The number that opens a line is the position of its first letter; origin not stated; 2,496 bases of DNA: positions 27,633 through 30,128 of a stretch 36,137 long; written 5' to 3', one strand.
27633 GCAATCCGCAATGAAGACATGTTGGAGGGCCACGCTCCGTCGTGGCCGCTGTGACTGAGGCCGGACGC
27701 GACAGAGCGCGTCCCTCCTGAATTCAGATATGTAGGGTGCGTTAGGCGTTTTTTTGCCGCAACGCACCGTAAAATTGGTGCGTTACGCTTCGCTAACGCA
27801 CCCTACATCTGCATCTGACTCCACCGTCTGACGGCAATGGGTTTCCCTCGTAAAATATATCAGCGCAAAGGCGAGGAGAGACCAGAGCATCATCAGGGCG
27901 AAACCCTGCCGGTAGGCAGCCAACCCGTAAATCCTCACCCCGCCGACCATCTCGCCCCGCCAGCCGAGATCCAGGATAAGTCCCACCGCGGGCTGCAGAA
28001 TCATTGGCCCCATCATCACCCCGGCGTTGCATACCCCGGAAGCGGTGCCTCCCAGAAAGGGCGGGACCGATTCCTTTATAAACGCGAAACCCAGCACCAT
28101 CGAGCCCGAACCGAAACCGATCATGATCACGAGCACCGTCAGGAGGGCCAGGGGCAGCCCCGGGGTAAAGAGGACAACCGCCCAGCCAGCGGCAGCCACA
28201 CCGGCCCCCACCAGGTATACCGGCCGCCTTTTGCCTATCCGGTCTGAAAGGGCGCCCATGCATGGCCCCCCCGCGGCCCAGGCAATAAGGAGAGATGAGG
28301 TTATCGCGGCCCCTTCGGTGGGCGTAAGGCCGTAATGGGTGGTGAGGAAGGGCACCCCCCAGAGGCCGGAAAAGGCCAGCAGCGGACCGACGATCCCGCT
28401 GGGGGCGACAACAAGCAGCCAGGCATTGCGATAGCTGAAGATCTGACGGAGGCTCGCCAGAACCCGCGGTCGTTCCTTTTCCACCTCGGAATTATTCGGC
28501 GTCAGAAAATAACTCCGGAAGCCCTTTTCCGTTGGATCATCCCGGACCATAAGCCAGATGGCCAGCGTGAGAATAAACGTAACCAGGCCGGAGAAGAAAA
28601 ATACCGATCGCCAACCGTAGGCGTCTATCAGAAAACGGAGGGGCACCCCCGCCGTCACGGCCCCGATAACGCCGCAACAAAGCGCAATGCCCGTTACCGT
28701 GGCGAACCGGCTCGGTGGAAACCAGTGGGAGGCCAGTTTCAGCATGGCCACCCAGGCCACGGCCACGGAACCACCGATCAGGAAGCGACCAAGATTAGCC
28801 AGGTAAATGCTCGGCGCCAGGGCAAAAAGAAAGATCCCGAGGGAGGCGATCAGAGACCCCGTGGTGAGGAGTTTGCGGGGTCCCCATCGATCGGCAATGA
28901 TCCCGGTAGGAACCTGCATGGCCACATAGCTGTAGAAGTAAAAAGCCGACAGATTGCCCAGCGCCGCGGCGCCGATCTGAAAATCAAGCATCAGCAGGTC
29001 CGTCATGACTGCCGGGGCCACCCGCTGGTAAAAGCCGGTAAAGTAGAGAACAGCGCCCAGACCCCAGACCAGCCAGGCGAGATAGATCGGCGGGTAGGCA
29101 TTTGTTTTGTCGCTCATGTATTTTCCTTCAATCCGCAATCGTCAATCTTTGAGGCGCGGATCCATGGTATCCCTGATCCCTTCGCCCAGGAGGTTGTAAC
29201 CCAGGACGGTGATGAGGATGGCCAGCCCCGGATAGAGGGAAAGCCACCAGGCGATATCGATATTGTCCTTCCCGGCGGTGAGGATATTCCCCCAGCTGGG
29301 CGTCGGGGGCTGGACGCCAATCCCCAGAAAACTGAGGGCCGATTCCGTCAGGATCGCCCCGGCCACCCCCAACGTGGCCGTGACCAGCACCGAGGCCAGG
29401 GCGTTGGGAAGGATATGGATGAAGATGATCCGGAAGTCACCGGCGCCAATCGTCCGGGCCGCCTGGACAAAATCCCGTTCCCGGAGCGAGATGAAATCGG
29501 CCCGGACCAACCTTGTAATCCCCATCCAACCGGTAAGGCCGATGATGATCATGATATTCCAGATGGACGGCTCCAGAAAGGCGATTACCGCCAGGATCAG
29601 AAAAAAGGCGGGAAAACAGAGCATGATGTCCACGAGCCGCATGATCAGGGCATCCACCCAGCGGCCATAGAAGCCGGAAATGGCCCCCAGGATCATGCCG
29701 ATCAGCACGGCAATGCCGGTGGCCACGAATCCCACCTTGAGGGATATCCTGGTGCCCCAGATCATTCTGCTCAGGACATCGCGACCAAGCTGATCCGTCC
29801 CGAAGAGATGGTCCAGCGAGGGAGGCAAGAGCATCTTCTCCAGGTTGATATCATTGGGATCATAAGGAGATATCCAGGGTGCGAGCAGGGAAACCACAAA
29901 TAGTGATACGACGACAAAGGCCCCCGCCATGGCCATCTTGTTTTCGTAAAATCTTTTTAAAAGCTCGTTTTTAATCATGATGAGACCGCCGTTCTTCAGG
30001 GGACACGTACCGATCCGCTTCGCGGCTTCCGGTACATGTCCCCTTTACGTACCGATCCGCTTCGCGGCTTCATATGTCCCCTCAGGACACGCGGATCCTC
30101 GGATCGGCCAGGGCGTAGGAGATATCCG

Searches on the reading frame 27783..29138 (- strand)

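Call 57: search_protein_families(library=pfam, proteins=[window:27783-29138:-], max_evalue=0.00001)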
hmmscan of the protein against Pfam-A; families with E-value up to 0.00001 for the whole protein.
window:27783-29138:- (451 aa): 1 family
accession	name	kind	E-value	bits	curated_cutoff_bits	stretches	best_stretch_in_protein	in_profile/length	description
PF07690.21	MFS_1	-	1.6e-46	159.3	33.4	2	32-248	5-214/347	Major Facilitator Superfamily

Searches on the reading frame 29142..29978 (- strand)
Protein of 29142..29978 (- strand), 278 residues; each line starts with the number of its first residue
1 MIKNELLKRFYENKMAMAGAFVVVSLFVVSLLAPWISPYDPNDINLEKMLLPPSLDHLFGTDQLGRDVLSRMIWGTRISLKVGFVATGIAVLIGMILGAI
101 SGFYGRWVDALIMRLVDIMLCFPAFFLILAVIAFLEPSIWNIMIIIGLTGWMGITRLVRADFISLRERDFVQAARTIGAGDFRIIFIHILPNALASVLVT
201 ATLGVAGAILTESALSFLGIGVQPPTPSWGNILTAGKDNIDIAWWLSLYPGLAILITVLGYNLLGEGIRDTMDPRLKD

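Call 57: search_protein_families(library=pfam, proteins=[window:29142-29978:-], max_evalue=0.00001)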
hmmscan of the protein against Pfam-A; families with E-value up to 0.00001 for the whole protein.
window:29142-29978:- (278 aa): 2 families
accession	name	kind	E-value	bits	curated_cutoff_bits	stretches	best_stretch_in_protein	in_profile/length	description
PF00528.27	BPD_transp_1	-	1.3e-31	110.2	26.4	1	94-277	1-183/184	Binding-protein-dependent transport system inner membrane component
PF12911.12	OppC_N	-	8.9e-15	54.8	23.9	1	7-53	7-53/53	N-terminal TM domain of oligopeptide transport permease C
